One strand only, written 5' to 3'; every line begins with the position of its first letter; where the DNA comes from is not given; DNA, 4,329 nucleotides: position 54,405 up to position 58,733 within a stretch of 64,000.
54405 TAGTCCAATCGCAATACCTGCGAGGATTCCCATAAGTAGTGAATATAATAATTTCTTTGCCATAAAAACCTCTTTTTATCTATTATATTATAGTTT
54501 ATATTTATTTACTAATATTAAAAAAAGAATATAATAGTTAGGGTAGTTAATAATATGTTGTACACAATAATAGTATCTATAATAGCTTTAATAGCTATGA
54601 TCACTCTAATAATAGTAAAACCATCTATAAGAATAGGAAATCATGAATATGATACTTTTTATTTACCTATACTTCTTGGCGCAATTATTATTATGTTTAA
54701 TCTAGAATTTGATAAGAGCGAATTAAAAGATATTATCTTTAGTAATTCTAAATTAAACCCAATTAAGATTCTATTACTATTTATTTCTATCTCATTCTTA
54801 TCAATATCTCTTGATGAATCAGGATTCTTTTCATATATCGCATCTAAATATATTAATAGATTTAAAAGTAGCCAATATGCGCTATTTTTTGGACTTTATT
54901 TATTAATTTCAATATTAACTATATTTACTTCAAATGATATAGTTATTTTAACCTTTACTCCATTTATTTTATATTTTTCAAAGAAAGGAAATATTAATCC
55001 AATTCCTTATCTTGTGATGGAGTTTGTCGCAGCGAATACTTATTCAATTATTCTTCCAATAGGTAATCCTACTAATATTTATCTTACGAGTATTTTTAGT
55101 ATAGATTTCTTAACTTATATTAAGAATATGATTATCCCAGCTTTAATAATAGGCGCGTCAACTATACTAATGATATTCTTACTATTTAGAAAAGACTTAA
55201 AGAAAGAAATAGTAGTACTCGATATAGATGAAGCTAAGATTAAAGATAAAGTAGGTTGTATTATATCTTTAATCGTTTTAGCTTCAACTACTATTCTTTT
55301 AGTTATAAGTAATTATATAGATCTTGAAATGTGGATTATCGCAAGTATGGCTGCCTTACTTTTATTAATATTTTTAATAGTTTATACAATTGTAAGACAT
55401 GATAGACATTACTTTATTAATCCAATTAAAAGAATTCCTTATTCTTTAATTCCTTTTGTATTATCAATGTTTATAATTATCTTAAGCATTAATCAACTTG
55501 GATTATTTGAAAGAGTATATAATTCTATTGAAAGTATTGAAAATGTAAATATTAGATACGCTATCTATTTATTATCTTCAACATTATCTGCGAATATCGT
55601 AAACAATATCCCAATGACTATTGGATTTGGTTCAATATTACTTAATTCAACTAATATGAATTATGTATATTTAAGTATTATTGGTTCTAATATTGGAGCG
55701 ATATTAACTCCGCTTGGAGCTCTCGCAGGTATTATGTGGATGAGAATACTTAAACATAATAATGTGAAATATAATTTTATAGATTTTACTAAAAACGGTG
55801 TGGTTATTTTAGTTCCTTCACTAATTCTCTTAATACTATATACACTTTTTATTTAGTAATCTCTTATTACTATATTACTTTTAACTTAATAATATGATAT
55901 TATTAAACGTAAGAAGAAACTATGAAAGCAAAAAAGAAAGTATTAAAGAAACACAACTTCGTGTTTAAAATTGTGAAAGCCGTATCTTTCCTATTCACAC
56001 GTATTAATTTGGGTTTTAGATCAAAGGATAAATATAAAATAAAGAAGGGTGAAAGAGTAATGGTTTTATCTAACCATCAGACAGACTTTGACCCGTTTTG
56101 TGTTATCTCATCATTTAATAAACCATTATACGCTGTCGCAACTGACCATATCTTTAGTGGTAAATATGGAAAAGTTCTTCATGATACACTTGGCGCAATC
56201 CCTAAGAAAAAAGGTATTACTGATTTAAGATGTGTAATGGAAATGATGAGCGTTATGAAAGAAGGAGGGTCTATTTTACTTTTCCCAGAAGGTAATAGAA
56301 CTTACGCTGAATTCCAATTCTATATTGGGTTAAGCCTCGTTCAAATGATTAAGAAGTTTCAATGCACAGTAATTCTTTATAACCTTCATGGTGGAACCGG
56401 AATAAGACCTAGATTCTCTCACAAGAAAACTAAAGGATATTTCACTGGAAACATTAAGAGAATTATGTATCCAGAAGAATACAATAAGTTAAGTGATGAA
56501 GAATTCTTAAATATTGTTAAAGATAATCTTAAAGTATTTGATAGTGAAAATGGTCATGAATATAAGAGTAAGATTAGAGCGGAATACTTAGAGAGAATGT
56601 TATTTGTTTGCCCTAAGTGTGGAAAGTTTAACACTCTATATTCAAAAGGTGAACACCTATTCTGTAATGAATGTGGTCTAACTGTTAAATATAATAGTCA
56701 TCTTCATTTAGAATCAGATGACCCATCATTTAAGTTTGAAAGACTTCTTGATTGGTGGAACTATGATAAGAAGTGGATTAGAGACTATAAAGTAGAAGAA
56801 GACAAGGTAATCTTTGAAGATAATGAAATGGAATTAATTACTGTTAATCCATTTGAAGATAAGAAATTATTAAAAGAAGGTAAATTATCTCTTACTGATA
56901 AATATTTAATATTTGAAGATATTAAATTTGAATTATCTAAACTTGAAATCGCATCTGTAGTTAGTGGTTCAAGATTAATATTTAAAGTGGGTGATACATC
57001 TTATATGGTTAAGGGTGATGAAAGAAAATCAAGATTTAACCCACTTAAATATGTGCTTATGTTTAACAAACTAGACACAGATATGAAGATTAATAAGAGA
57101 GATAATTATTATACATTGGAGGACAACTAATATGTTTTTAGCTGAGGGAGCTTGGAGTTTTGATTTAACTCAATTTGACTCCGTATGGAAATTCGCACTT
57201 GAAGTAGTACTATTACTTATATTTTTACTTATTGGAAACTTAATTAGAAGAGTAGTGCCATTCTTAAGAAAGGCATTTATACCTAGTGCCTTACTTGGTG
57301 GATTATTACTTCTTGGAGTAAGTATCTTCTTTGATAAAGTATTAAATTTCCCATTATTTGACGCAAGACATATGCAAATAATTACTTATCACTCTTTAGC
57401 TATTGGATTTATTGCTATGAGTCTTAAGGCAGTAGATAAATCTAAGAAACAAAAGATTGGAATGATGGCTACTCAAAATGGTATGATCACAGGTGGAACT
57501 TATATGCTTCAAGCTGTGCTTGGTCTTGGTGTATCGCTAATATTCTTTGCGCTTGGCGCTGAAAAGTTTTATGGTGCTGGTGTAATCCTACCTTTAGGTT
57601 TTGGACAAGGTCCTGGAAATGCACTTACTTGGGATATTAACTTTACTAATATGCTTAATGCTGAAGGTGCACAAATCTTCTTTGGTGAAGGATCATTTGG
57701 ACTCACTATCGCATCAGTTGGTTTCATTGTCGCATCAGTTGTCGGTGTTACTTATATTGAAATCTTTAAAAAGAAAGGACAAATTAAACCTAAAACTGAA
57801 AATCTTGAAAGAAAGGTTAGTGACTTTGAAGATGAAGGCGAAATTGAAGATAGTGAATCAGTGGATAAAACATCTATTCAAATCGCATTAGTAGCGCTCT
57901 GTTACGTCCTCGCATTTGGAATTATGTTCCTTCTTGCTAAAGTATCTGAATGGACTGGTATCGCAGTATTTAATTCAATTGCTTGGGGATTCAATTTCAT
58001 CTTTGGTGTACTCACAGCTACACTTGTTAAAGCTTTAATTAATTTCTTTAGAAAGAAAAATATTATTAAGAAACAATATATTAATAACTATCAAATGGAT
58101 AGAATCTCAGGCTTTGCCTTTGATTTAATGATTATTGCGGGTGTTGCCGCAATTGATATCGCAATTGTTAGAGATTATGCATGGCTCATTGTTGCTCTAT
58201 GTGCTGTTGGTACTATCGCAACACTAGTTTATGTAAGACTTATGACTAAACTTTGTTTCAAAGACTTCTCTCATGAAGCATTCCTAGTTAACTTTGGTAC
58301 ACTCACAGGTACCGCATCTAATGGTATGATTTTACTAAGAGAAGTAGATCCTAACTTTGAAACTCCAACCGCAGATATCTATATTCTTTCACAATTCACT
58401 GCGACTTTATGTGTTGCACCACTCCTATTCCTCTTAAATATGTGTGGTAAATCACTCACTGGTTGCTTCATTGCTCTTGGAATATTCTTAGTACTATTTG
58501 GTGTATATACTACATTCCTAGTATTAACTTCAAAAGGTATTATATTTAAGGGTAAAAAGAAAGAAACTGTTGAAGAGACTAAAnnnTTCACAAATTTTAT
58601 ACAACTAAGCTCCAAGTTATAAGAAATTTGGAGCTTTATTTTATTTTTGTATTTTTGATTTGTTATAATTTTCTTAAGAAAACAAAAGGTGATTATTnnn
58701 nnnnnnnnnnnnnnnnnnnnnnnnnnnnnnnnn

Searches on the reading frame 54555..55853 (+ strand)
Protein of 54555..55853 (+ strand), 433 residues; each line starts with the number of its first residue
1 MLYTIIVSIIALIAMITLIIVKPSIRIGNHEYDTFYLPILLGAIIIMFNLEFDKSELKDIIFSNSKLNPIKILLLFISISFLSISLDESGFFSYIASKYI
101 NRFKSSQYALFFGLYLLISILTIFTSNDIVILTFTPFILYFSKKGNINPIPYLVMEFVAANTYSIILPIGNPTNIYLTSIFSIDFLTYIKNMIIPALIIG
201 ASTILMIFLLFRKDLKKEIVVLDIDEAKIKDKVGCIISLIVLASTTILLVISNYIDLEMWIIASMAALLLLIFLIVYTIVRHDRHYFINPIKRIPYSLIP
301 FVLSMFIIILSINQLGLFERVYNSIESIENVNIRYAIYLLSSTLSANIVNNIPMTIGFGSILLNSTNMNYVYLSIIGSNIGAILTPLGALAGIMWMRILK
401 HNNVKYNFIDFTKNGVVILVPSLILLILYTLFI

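Call 4: search_protein_families(library=pfam, proteins=[window:54555-55853:+], max_evalue=1)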
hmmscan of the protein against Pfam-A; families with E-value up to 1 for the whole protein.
window:54555-55853:+ (433 aa): 2 families
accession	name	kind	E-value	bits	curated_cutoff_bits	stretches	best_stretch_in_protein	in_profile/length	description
PF03600.22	CitMHS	-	2.7e-36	125.8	31.9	2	6-365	13-317/336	Citrate transporter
PF02040.21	ArsB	-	8.5e-23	81.8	22.2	1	73-431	55-419/423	Arsenical pump membrane protein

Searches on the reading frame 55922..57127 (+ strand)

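Call 4: search_protein_families(library=pfam, proteins=[window:55922-57127:+], max_evalue=1)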
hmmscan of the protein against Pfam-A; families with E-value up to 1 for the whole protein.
window:55922-57127:+ (402 aa): 16 families
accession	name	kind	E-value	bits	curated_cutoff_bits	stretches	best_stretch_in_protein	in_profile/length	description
PF01553.26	Acyltransferase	-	1e-09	38.7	23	1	35-150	5-126/132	Acyltransferase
PF08792.16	A2L_zn_ribbon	-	0.00017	21.6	22.9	1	229-254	5-30/33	A2L zinc ribbon domain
PF08271.17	Zn_Ribbon_TF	-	0.00076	19.4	29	1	228-259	1-33/43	TFIIB zinc-binding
PF08274.17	Zn_Ribbon_YjdM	-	0.028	14.9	30.8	0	221-234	13-26/30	PhnA Zinc-Ribbon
PF20050.4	DUF6452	-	0.061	13.9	27.1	1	253-302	53-102/108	Family of unknown function (DUF6452)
PF14319.11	Zn_Tnp_IS91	-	0.071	13.5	26.3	1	220-253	31-64/90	Transposase zinc-binding domain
PF18073.7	Zn_ribbon_LapB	-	0.085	13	25.7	0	230-239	17-26/28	Rubredoxin metal binding domain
PF12760.12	Zn_ribbon_IS1595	-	0.17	12.3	25.4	1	228-252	19-44/46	Transposase zinc-ribbon domain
PF18319.7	Zn_ribbon_PriA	-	0.17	12.3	26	1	230-254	1-25/27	PriA DNA helicase Cys-rich region (CRR) domain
PF19133.5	DUF5816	-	0.18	12.5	26.9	1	222-254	29-61/72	Family of unknown function (DUF5816)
PF14803.11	Zn_ribbon_Nudix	-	0.22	11.9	25.6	0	247-257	2-12/34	Nudix N-terminal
PF03604.18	Zn_ribbon_RPAB4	-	0.22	11.7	24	1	229-253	2-25/32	DNA directed RNA polymerase, 7 kDa subunit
PF09723.15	Zn_ribbon_8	-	0.23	11.9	34.4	1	228-253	6-34/41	Zinc ribbon domain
PF17848.7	Zn_ribbon_ACC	-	0.29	11.8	24.5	1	223-233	16-26/26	Acetyl-CoA carboxylase zinc finger domain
PF18439.7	zf_UBZ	-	0.6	10.3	25.6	0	228-245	3-20/32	Ubiquitin-Binding Zinc Finger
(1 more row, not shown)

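Call 5: search_protein_families(library=ncbifam, proteins=[window:55922-57127:+], max_evalue=1)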
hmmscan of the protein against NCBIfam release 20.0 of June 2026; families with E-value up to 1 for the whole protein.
window:55922-57127:+ (402 aa): 5 families
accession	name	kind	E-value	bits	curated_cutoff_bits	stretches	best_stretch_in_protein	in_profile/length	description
TIGR00530.1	AGP_acyltrn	subfamily_domain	4.1e-08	33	102.95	1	39-129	11-103/130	1-acylglycerol-3-phosphate O-acyltransferase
NF006386.0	PRK08633.1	equivalog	2.7e-06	25.4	1221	1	17-160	414-556/1147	acyl-[ACP]--phospholipid O-acyltransferase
NF047723.1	TransFacS4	equivalog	0.026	15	120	1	229-263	3-35/90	transcription factor S4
NF011482.0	PRK14892.1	equivalog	0.039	13.9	109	1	226-261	20-58/101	putative transcription elongation factor Elf1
NF034126.3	PRK09521.1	equivalog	0.047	13.5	90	1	212-255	129-170/180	exosome complex RNA-binding protein Csl4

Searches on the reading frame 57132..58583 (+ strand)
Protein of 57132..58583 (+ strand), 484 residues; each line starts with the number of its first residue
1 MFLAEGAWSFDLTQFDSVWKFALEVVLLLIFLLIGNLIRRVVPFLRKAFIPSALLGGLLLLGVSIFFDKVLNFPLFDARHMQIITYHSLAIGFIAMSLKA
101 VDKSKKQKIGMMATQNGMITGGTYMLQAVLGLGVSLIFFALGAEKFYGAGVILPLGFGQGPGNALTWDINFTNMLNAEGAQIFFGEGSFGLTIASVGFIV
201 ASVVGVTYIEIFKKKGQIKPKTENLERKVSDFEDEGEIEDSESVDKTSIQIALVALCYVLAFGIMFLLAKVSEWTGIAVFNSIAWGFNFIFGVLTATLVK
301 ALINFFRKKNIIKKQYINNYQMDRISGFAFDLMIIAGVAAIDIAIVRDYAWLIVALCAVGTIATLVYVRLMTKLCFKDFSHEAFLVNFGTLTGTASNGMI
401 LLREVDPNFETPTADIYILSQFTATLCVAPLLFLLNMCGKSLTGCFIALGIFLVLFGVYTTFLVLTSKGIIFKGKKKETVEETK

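Call 4: search_protein_families(library=pfam, proteins=[window:57132-58583:+], max_evalue=1)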
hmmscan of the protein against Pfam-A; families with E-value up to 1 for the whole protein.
window:57132-58583:+ (484 aa): 1 family
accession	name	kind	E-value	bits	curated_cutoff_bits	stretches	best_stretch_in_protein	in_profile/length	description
PF19606.4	DUF6111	-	0.17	12.7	24.1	1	448-473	8-33/87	Family of unknown function (DUF6111)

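Call 5: search_protein_families(library=ncbifam, proteins=[window:57132-58583:+], max_evalue=1)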
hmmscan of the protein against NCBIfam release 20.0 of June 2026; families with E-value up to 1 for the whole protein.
window:57132-58583:+ (484 aa): 0 families
